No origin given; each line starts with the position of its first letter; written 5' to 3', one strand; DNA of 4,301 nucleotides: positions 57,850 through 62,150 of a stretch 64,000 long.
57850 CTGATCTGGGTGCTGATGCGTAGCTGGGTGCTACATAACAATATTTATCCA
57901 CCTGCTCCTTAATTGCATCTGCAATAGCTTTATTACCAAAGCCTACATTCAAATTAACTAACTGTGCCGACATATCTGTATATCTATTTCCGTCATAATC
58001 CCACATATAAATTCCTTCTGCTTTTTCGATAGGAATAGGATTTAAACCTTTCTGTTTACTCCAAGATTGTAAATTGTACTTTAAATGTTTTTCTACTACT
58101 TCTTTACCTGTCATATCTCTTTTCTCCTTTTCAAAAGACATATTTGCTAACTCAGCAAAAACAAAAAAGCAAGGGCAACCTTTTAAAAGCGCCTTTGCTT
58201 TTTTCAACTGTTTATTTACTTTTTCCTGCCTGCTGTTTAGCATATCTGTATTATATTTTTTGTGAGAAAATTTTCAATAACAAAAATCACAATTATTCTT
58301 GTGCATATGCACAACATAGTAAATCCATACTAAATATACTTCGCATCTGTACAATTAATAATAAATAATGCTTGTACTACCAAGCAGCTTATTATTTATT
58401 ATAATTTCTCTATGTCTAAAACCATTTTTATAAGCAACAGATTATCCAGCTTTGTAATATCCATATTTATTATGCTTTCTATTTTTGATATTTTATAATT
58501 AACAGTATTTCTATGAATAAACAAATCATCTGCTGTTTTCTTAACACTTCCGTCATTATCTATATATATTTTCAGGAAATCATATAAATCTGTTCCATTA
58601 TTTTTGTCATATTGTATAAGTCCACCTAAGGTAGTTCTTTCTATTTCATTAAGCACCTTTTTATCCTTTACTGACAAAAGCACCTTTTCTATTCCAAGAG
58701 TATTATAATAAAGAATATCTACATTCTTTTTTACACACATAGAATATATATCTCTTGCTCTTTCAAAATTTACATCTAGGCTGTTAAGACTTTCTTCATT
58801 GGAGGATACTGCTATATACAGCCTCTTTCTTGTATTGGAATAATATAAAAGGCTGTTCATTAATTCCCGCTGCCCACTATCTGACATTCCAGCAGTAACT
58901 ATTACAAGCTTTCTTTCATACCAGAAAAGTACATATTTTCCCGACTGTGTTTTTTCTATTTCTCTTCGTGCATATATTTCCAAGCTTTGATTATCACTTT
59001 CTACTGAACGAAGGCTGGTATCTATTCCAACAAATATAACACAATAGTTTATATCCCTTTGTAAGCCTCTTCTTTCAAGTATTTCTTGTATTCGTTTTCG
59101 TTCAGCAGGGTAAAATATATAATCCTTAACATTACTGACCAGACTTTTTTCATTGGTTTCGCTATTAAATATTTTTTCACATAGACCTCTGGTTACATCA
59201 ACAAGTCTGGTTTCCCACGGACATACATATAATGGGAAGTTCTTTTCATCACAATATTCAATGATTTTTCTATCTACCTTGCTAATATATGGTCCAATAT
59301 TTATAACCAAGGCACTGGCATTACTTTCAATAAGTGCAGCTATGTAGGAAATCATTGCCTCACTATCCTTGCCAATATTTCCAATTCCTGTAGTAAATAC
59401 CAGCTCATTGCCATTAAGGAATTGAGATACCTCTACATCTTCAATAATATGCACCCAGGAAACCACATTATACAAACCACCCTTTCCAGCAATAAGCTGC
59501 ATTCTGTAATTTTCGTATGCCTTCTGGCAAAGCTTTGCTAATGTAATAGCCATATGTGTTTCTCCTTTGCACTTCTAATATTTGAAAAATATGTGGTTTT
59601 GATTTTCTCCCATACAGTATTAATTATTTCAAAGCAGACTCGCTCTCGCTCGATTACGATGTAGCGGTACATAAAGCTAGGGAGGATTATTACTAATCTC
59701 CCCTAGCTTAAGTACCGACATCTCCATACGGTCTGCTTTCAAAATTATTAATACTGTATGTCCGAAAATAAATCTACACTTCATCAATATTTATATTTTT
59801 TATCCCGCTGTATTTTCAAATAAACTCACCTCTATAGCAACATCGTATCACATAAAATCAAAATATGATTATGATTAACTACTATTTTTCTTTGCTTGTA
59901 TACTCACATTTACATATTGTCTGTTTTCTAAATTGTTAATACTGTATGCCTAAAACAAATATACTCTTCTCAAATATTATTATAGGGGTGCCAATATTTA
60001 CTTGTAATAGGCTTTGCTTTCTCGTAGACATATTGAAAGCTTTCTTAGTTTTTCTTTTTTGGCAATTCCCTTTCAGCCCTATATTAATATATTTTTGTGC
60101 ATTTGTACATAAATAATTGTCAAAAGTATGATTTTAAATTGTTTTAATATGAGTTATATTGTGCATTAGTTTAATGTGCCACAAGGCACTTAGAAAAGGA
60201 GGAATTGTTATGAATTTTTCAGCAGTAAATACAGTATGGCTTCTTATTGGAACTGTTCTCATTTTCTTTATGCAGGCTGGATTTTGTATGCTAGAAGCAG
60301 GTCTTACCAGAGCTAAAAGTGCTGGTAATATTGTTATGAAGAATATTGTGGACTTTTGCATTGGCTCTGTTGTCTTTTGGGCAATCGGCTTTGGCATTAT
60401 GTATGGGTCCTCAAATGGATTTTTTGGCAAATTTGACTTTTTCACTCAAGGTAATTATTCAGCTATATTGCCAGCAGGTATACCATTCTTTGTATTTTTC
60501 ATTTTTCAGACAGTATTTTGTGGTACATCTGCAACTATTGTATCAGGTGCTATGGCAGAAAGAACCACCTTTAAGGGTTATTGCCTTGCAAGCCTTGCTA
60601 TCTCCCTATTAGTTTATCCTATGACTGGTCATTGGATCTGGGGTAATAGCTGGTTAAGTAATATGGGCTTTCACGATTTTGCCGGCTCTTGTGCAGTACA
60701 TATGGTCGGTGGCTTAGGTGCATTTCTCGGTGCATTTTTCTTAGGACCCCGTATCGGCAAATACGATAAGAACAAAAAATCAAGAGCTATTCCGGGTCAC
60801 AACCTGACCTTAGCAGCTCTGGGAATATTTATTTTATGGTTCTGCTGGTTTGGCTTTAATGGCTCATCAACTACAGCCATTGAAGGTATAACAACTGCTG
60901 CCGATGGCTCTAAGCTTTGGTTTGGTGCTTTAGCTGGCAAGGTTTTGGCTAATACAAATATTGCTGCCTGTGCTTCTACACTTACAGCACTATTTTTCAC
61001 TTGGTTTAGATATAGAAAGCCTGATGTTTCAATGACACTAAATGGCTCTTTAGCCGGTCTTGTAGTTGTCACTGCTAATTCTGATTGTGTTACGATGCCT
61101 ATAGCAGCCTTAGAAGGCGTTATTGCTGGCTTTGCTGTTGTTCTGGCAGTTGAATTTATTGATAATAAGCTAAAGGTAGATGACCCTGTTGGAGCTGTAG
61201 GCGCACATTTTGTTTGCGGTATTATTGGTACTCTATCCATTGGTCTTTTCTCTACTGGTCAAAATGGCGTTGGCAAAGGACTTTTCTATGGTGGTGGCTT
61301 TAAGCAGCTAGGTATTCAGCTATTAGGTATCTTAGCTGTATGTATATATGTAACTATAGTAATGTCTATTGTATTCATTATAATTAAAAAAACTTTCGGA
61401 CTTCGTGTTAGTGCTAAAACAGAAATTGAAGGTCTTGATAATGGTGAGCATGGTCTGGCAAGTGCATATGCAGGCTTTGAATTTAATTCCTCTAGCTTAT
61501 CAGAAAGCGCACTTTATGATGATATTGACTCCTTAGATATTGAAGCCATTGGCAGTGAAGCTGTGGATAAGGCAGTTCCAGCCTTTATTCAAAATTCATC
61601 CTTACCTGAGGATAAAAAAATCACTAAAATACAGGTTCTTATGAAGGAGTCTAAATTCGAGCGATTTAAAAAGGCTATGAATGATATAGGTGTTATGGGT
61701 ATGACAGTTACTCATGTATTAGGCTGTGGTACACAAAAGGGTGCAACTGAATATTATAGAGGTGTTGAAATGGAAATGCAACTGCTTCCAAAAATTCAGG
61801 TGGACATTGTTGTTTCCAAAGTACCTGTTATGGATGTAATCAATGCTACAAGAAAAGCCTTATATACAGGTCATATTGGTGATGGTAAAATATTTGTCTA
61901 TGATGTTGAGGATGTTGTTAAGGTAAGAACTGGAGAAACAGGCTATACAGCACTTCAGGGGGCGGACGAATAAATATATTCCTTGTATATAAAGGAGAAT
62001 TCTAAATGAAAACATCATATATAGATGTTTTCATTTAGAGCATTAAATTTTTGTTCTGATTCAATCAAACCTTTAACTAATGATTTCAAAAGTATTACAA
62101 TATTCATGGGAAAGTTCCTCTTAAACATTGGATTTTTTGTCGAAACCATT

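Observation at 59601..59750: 150-nt highly structured imperfect palindrome in the divergent pucR/amt promoter region, with a third direct copy of its arm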

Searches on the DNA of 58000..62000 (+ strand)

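Call 4: search_rna_families(source=window, start=58000, end=62000, threshold=evalue, max_evalue=5, show_alignments=3)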
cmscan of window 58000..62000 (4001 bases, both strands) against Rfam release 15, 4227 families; matches with E-value up to 5: 6.
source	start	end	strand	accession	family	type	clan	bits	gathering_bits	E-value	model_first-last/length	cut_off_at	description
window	58351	58406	+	RF04352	Plastid-psbA-4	Cis-reg;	CL00153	25.1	56.8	0.37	1-61/61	no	Plastid-psbA-4 3UTR RNA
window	59310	59360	-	RF01302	snoU36a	Gene; snRNA; snoRNA; CD-box;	CL00051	18.4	45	4.8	1-90/90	no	SnoRNA U36a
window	58111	58180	-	RF00736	mir-320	Gene; miRNA;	-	16.4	55.5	4.9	1-76/76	no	mir-320 microRNA precursor family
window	61111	61148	+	RF01385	isrA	Gene; sRNA;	-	15.7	51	4.2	85-122/129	no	isrA Hfq binding RNA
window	58166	58271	-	RF01408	sraL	Gene; sRNA;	-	15.5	39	3.1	1-142/142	no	sraL Hfq binding RNA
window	58836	58912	-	RF01952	SOX2OT_exon2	Gene; lncRNA;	-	15.2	45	4.1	1-69/69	no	SOX2 overlapping transcript exon 2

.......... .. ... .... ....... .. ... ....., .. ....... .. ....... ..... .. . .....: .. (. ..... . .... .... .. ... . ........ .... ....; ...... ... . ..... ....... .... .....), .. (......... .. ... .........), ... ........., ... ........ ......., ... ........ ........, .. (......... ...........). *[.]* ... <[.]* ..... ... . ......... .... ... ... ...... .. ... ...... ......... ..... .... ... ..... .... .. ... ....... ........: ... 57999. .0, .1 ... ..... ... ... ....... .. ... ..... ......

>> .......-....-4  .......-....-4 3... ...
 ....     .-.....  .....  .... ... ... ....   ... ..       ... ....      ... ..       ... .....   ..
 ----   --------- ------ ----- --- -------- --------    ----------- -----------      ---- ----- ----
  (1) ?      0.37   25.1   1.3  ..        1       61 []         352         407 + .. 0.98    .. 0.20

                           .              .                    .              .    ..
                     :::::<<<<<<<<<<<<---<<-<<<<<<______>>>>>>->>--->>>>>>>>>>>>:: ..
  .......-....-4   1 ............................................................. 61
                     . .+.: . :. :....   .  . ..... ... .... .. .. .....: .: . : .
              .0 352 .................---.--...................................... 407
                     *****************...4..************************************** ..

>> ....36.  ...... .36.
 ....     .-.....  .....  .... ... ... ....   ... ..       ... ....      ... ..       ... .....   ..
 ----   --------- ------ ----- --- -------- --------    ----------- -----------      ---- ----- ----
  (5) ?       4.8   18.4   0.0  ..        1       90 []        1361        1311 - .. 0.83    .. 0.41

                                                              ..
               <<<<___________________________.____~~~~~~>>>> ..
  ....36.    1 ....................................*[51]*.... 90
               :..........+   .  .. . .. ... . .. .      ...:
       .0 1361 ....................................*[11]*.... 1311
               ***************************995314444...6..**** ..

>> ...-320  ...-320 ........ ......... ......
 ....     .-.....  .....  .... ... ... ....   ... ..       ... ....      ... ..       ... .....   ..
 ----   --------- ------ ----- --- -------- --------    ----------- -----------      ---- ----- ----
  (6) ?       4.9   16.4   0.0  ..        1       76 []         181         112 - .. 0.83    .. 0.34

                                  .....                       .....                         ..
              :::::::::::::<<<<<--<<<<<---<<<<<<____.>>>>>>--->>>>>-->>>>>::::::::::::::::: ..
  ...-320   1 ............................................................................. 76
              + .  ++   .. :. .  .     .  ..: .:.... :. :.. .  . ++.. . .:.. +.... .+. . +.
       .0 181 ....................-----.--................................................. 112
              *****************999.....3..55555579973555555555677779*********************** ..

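Call 13: search_dna_similar(query=window:59590-59780:+, collection=plasmids, mode=distant, max_evalue=0.01)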
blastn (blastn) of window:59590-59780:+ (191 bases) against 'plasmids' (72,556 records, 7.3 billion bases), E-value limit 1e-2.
No match.

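Call 14: search_dna_similar(query=window:59590-59780:+, collection=phages, mode=distant, max_evalue=0.01)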
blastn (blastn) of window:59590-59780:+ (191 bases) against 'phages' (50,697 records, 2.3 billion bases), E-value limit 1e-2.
No match.

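Call 56: build_rna_model(alignment_id=A5)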
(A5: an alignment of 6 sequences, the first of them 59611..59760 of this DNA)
Model R1 built from alignment A5 (6 sequences, 150 columns); structure: RNAalifold consensus.
model positions 150; base pairs 60; branch points 1; effective number of sequences 0.5; information 0.59 bits per position. Calibrated on 0.2 Mb of random sequence (short: E-values are rough).
structure used (alignment columns):
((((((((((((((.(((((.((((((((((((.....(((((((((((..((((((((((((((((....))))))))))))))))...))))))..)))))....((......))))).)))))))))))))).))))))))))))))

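Call 57: search_with_rna_model(model_id=R1, source=window, filters=off, max_evalue=10)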
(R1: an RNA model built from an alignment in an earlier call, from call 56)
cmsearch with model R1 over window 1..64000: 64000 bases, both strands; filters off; matches with E-value up to 10: 39.
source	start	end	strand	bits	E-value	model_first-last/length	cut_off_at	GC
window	59611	59760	-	175.6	2.9e-36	1-150/150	no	0.39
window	59611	59760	+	62.6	1.5e-11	1-150/150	no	0.39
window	7230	7267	-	16.4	0.18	1-150/150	no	0.29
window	12699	12728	-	14.8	0.4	1-150/150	no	0.37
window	62003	62037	+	13.7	0.7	1-150/150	no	0.17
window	46410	46475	-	13.7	0.72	1-150/150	no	0.29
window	58163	58204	+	12.8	1.1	1-150/150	no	0.36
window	62003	62037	-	12.2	1.5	1-150/150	no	0.17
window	3081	3111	-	11.8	1.9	1-150/150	no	0.39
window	7230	7267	+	11.8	1.9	1-150/150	no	0.29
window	12699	12728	+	11.6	2.1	1-150/150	no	0.37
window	33655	33705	-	11.5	2.1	1-150/150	no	0.37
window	58163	58204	-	11.5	2.2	1-150/150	no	0.36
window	44522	44553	-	11.2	2.5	1-150/150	no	0.19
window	44523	44552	+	11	2.7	1-150/150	no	0.2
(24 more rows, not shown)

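Call 62: search_with_rna_model(model_id=R1, sources=[L077, L078, L079, L080, L081, L082, L061, L062, L063, L064, L065, L073], max_evalue=1)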
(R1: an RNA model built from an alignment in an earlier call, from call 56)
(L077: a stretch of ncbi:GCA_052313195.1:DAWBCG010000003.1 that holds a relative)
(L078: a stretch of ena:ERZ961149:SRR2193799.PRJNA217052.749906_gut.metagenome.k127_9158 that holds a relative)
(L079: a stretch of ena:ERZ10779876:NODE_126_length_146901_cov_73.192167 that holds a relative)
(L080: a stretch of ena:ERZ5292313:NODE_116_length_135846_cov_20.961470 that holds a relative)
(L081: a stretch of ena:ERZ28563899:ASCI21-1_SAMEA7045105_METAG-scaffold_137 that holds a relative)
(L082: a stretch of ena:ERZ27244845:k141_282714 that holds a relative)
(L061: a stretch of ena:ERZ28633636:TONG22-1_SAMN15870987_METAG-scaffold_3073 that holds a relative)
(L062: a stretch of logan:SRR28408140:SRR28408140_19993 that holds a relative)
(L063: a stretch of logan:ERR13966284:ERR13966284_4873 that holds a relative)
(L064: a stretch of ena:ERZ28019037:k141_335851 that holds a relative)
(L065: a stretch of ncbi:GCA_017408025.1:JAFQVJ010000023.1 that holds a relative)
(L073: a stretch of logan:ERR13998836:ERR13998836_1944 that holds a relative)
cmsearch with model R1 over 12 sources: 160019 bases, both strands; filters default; matches with E-value up to 1: 2.
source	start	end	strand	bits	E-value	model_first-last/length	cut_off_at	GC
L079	14062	14212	+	167.4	4.4e-34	1-150/150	no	0.38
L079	14062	14212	-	55.1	1.6e-09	1-150/150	no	0.38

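Call 74: search_with_rna_model(model_id=R1, sources=[window, L001, L002, L003, L004, L005, L006, L007, L070, L071, L077, L079, L083, L084, L085, L086, L087, L088, L089, L090, L091, L092], max_evalue=1e-20, make_alignment=true)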
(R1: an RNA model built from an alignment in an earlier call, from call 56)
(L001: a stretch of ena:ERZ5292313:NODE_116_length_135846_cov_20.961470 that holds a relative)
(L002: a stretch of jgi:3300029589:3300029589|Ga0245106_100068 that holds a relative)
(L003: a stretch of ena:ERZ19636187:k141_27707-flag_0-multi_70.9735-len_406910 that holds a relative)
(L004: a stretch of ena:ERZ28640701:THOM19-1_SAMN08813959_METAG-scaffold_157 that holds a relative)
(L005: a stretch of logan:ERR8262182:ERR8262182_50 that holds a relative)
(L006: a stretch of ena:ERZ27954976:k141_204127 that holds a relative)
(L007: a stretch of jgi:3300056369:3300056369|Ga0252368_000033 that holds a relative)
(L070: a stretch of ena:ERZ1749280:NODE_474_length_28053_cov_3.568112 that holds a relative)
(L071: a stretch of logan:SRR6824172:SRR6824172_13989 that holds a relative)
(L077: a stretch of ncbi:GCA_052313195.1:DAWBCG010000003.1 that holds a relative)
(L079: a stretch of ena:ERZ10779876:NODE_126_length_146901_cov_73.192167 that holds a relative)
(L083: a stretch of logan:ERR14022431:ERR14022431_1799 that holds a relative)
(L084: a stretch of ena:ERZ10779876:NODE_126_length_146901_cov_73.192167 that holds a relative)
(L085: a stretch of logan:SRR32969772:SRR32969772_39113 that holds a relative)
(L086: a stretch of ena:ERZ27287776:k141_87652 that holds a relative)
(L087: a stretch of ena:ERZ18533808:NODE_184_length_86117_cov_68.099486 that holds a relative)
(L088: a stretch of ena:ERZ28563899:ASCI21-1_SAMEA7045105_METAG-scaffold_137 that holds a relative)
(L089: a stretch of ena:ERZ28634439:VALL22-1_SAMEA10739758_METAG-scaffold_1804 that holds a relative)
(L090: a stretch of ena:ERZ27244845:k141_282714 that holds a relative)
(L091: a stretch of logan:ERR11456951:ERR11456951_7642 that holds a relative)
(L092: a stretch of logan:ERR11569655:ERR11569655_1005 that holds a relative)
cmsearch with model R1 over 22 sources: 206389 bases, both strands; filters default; matches with E-value up to 1e-20: 18.
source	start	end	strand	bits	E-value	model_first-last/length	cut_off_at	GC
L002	2773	2922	+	179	1.7e-36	1-150/150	no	0.39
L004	2773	2922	+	178.9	1.8e-36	1-150/150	no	0.38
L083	1294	1443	+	178.9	1.8e-36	1-150/150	no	0.38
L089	1294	1443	+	178.9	1.8e-36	1-150/150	no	0.38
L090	1294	1443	+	178.9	1.8e-36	1-150/150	no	0.38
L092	1294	1443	+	178.9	1.8e-36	1-150/150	no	0.38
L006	2773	2922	+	177.3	4.1e-36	1-150/150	no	0.39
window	59611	59760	-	175.7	9.1e-36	1-150/150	no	0.39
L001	2794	2943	+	175.7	9.1e-36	1-150/150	no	0.39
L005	2794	2943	+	175.7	9.1e-36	1-150/150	no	0.39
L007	2794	2943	+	175.7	9.1e-36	1-150/150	no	0.39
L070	2273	2422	+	174.8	1.4e-35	1-150/150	no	0.39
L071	133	281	+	173.7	2.5e-35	1-150/150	no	0.38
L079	14062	14212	+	167.4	5.7e-34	1-150/150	no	0.38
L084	1277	1427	+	167.4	5.7e-34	1-150/150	no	0.38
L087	1277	1427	+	167.4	5.7e-34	1-150/150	no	0.38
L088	1277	1427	+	167.4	5.7e-34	1-150/150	no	0.38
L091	1277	1427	+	167.4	5.7e-34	1-150/150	no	0.38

Alignment A6: 18 matches aligned to the model, 151 columns, each read 5' to 3' on its own strand. Consensus structure (alignment columns), stored with it:
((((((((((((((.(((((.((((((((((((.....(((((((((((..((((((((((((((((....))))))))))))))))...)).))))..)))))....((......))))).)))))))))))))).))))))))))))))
